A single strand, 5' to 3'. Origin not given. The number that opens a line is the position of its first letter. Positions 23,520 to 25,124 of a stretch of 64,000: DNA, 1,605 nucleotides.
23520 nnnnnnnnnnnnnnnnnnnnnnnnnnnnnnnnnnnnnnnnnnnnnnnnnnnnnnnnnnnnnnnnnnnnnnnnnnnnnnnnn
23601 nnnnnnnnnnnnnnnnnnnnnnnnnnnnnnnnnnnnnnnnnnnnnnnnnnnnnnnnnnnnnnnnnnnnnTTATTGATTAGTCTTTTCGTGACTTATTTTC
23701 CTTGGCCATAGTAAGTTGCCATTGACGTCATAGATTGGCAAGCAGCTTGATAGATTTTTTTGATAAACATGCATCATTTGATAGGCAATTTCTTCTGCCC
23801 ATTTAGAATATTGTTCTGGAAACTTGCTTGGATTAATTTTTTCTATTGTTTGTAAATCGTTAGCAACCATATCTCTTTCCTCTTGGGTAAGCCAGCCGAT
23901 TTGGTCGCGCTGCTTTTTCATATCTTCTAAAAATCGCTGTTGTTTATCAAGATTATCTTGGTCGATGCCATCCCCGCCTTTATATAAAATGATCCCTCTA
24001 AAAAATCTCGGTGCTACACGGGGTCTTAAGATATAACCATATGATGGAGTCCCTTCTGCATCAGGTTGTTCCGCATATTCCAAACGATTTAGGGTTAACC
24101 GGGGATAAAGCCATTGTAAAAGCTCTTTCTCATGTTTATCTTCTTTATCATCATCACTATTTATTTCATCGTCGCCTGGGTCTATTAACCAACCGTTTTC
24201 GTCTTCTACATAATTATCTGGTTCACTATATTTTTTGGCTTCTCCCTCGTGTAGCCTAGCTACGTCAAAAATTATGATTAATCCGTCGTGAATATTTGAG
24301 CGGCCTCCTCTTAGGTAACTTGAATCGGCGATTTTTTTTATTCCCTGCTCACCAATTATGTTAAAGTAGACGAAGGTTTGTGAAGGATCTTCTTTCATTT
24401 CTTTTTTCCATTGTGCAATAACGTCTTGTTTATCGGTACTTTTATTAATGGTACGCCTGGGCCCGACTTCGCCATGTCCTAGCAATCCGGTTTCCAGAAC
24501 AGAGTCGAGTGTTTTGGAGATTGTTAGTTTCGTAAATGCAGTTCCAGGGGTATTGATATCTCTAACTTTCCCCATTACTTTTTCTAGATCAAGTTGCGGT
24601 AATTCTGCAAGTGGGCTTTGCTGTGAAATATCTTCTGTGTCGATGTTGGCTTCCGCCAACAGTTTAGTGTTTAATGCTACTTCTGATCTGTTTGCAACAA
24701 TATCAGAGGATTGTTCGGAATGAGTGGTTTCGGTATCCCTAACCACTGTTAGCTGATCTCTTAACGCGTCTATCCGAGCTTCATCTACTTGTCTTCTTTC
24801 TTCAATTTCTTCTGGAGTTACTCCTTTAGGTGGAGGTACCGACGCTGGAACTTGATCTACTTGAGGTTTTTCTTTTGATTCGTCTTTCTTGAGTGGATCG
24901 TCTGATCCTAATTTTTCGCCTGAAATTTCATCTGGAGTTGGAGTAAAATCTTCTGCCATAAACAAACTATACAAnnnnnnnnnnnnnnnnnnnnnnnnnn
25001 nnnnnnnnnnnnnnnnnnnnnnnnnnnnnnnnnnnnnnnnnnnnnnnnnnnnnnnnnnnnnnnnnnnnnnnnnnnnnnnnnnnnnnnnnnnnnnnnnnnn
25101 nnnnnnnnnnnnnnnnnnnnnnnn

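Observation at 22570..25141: IS481-family element abutting a single-gene cargo bracketed by roughly 26-bp direct repeats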

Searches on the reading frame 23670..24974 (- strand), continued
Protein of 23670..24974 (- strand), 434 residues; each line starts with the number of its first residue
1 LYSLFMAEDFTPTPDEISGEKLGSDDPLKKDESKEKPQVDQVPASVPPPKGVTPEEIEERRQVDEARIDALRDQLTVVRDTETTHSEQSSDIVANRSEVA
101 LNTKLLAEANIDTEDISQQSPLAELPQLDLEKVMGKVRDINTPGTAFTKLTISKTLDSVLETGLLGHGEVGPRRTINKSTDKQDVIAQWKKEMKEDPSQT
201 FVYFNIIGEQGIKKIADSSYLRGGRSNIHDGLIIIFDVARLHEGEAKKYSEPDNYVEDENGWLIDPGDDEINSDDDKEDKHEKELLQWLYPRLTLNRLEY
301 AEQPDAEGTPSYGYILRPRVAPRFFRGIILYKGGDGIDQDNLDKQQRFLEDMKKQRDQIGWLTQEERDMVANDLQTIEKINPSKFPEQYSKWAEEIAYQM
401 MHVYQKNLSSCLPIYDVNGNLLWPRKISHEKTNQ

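Call 72: search_protein_families(library=pfam, proteins=[L048:2929-4845:+, L048:4849-5928:+, L047:4791-5810:+, L047:6943-8211:+, L062:5161-5787:-, L062:6792-9035:-, L067:3476-5959:+, L069:6176-8152:+, L069:3547-4884:+, L075:5458-5835:+], max_evalue=0.0001)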
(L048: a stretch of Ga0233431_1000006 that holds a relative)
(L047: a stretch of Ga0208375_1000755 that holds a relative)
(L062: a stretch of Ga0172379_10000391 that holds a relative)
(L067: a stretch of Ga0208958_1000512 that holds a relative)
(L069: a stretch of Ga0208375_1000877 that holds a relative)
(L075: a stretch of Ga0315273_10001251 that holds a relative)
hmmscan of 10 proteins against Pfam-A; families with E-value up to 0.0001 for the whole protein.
L048:2929-4845:+ (639 aa): 2 families
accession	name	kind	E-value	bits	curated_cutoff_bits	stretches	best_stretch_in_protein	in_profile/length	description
PF00012.26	HSP70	-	3.5e-257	854.9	20.6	1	4-598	1-599/599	Hsp70 protein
PF06723.19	MreB_Mbl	-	2.3e-18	66.6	27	1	116-370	75-316/327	MreB/Mbl protein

L048:4849-5928:+ (360 aa): 3 families
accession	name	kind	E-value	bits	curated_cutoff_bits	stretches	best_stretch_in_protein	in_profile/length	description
PF01556.23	DnaJ_C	-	8.1e-46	156.2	26.6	1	127-341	1-152/152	DnaJ C terminal domain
PF00226.36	DnaJ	-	9.5e-25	86.9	27.8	1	4-65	1-63/63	DnaJ domain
PF00684.25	DnaJ_CXXCXGXG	-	6.4e-14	52.4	32.7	1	154-215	1-65/65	DnaJ central domain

L047:4791-5810:+ (340 aa): 1 family
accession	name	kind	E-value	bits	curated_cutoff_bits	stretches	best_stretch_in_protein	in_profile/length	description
PF13310.11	Virulence_RhuM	-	4.5e-106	354.2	33.7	1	66-314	1-249/252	Virulence protein RhuM family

L047:6943-8211:+ (423 aa): 2 families
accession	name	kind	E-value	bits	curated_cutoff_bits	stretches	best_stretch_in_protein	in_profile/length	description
PF12704.14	MacB_PCD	-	7.1e-42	144.5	27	1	21-256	1-205/207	MacB-like periplasmic core domain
PF02687.27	FtsX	-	2.2e-21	76.6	25.5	1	299-416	3-120/120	FtsX-like permease C-terminal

L062:5161-5787:- (209 aa): 1 family
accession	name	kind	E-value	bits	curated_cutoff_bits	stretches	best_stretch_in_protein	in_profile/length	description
PF01797.21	Y1_Tnp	-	7.9e-10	39.3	23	1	61-141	36-121/121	Transposase IS200 like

L062:6792-9035:- (748 aa): 7 families
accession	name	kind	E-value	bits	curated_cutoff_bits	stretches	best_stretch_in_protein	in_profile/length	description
PF00271.37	Helicase_C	-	8.7e-17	61.8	23.5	1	530-643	13-109/110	Helicase conserved C-terminal domain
PF00270.35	DEAD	-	1.3e-16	61.2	26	1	303-485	2-164/167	DEAD/DEAH box helicase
PF17191.10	RecG_wedge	-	6e-14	52.4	23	1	12-134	6-127/162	RecG wedge domain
PF04851.21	ResIII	-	4.8e-12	46.5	22.5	1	303-480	6-162/164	Type III restriction enzyme, res subunit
PF19833.4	RecG_dom3_C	-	3.3e-07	30.7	26.8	1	672-731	3-64/87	ATP-dependent DNA helicase RecG, domain 3, C-terminal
PF01336.31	tRNA_anti-codon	-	5.9e-07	29.8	27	1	59-119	1-58/75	OB-fold nucleic acid binding domain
PF22590.2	Cas3-like_C_2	-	6.1e-06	26.9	27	0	562-643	19-104/106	CRISPR-associated nuclease/helicase Cas3, C-terminal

L067:3476-5959:+ (828 aa): 4 families
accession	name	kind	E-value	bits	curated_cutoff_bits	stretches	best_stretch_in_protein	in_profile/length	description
PF13603.12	tRNA-synt_1_2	-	1e-58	198.4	25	1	217-421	1-184/185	Leucyl-tRNA synthetase, editing domain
PF00133.28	tRNA-synt_1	-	1.3e-52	179.4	22.7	2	13-228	2-233/414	tRNA synthetases class I (I, L, M and V)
PF09334.17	tRNA-synt_1g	-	1.1e-31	110.5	20.1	2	37-180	6-146/391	tRNA synthetases class I (M)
PF08264.19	Anticodon_1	-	1.6e-21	77.2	25.1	1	675-792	6-145/148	Anticodon-binding domain of tRNA ligase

L069:6176-8152:+ (659 aa): 1 family
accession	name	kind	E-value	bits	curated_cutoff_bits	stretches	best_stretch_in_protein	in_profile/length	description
PF03030.21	H_PPase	-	5e-259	861.8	29.7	1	13-654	2-645/645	Inorganic H+ pyrophosphatase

L069:3547-4884:+ (446 aa): 4 families
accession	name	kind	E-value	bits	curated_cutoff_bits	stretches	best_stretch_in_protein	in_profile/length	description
PF08529.16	NusA_N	-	6.8e-29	100.9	23.8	1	7-160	3-119/119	NusA N-terminal domain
PF13184.12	KH_5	-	4e-26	91.4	27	1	265-333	1-69/69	NusA-like KH domain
PF00575.29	S1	-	4.1e-07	30.7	22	1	169-226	3-67/74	S1 RNA binding domain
PF23095.1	KH_NusA_C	-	9.6e-06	26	34.2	1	339-372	1-34/59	Transcription termination/antitermination protein NusA, KH domain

L075:5458-5835:+ (126 aa): 1 family
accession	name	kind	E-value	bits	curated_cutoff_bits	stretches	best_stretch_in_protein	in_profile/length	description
PF02452.23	PemK_toxin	-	7e-11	42.7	23.1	1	25-124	2-107/109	PemK-like, MazF-like toxin of type II toxin-antitoxin system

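Call 73: fold_search(model_id=the predicted structure, library=viral)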
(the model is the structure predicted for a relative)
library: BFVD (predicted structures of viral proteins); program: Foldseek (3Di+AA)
matches with E <= 10: 20; with E <= 0.001: 0
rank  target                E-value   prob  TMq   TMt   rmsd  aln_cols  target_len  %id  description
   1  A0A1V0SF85            1.4e+00  0.01  0.07  0.03  21.9       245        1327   12  VWFA domain-containing protein [Hokovirus HKV1]
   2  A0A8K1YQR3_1          1.7e+00  0.02  0.08  0.03  33.9       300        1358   12  Uncharacterized protein [Xiangshan martelli-like virus 4]
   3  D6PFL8                2.8e+00  0.03  0.09  0.12  29.8       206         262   15  (no name in the UniProt tables at hand)
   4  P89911                3.8e+00  0.04  0.07  0.07  28.4       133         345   18  Orf 1035 protein [Spodoptera littoralis nuclear polyhedrosis virus]
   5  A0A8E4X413            3.8e+00  0.02  0.07  0.10  30.1       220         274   11  (no name in the UniProt tables at hand)
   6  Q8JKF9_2              4.2e+00  0.01  0.09  0.06  30.9       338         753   10  Orf154 [Heliothis zea nudivirus 1]
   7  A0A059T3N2            4.7e+00  0.04  0.07  0.13  25.8       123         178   17  Glycoprotein I (Fragment) [Human herpesvirus 1]
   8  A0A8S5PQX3            5.0e+00  0.02  0.10  0.04  19.5       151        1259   17  DNA-directed RNA polymerase [Myoviridae sp. ctwwN25]
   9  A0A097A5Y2            5.0e+00  0.01  0.09  0.08  30.4       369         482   14  L2 [Bos taurus papillomavirus 7]
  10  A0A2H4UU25            5.3e+00  0.13  0.09  0.10  25.0       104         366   15  Viral transcription factor [Bodo saltans virus]
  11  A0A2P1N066            5.6e+00  0.01  0.07  0.09  25.4       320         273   14  (no name in the UniProt tables at hand)
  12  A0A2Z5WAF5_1          5.6e+00  0.01  0.09  0.04  32.0       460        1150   12  (no name in the UniProt tables at hand)
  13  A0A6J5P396            6.0e+00  0.01  0.08  0.06  24.9       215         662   13  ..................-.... domain-containing protein [uncultured Caudovirales phage]
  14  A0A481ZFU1            7.1e+00  0.01  0.07  0.06  26.5       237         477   12  Uncharacterized protein [Pithovirus LCPAC404]
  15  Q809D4                7.1e+00  0.01  0.07  0.07  23.7       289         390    9  Coat protein (Fragment) [Potato mop-top virus]
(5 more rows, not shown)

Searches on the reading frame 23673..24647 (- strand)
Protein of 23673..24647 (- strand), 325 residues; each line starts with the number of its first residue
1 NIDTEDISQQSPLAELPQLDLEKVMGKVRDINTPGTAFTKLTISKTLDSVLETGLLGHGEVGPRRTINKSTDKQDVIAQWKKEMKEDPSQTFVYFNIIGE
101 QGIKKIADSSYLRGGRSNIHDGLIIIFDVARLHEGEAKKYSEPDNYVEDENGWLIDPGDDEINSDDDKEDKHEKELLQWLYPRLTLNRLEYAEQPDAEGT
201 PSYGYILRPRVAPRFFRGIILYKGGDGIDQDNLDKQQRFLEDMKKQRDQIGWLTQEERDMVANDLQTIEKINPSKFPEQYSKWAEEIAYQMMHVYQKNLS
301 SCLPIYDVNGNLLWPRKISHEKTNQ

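Call 76: predict_structure(alignment_id=A3)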
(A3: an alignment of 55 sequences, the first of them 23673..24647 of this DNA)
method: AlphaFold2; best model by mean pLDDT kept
length: 325 residues; sequences in the alignment: 55
mean_pLDDT: 72.8   pTM: 0.73
mean pLDDT of the five models: 72.8, 72.4, 72.3, 71.6, 71.1
residues with pLDDT >= 90: 107; 70-90: 81; 50-70: 74; < 50: 63
segments of 3 or more residues with pLDDT < 50: 1-4, 6-10, 62-64, 144-149, 152-167, 177-201
pLDDT, mean of each block of 10 residues (from residue 1): 43 74 95 94 82 88 56 87 87 89 87 63 90 61 49 39 41 50 41 36 75 96 73 72 71 70 66 72 93 95 95 94 87
secondary structure, 60 per line:
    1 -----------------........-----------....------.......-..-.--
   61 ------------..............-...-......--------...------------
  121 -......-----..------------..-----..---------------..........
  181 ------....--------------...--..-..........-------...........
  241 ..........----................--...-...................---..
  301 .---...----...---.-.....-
elements in order: H18-25 E37-40 H47-53 H73-86 E92-97 E122-127 H171-180 E187-190 E205-207 E216-222 H230-250 H255-270 H277-295 E305-307 E312-314 H320-324

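Call 80: fold_search(model_id=the predicted structure, library=pdb)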
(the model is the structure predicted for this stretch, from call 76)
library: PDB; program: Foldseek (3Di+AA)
matches with E <= 10: 25; with E <= 0.001: 0
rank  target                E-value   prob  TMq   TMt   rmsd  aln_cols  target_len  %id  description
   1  9gco_E                2.5e-01  0.30  0.15  0.32   8.7       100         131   13  Xenorhabdus bovienii Thioredoxin complex with Rhs toxin TreX and immunity protein TriX (released 2024-12-04)
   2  7sky_A                2.7e-01  0.44  0.25  0.40   9.0       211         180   13  Pertussis toxin S1 bound to NAD+ (released 2022-04-13)
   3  7ski_A                3.4e-01  0.35  0.24  0.39   8.8       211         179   13  Pertussis toxin in complex with PJ34 (released 2022-04-13)
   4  8s2m_B                3.4e-01  0.30  0.15  0.34   8.5       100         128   11  Xenorhabdus bovienii Rhs C-terminal toxin TreX complex with TriX immunity protein (released 2024-12-04)
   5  9gco_B                3.8e-01  0.25  0.15  0.32   8.8        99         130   12  Xenorhabdus bovienii Thioredoxin complex with Rhs toxin TreX and immunity protein TriX (released 2024-12-04)
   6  9mr7_A                1.1e+00  0.06  0.13  0.17  14.7       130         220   11  Genetiocally detoxified pertussis toxin in complex with hu1B7 Fab and hu11E6 Fab (released 2025-04-16)
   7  4tlv_A                1.8e+00  0.09  0.15  0.09   8.3       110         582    7  CARDS TOXIN, NICKED (released 2015-04-08)
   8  7omu_AAA              2.4e+00  0.08  0.22  0.20  16.1       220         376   11  Thermosipho africanus DarTG in complex with ADP-ribose (released 2021-06-23)
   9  1lta_A                2.4e+00  0.08  0.15  0.24   9.2       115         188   12  2.2 ANGSTROMS CRYSTAL STRUCTURE OF E. COLI HEAT-LABILE ENTEROTOXIN (LT) WITH BOUND GALACTOSE (released 1994-01-31)
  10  2cb6_G                2.8e+00  0.06  0.13  0.17   9.2       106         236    9  Crystal structure of the catalytic domain of the mosquitocidal toxin from Bacillus sphaericus, mutant E195Q (released 2006-02-22)
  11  5h6j_A                3.2e+00  0.08  0.14  0.20   8.6       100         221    7  DNA targeting ADP-ribosyltransferase Pierisin-1 in complex with beta-NAD+ (released 2017-08-09)
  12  5h6n_D                3.2e+00  0.07  0.14  0.18  10.4       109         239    7  DNA targeting ADP-ribosyltransferase Pierisin-1, autoinhibitory form (released 2017-08-09)
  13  2cb6_C                4.8e+00  0.03  0.13  0.17  10.3       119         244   11  Crystal structure of the catalytic domain of the mosquitocidal toxin from Bacillus sphaericus, mutant E195Q (released 2006-02-22)
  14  4rub_S                4.8e+00  0.02  0.08  0.18  18.6       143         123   17  A CRYSTAL FORM OF RIBULOSE-1,5-BISPHOSPHATE CARBOXYLASE(SLASH)OXYGENASE FROM NICOTIANA TABACUM IN THE ACTIVATED STATE (released 1992-10-15)
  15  5t2a_AD               5.1e+00  0.01  0.07  0.16  14.8        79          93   14  CryoEM structure of the Leishmania donovani 80S ribosome at 2.9 Angstrom resolution (released 2017-01-25)
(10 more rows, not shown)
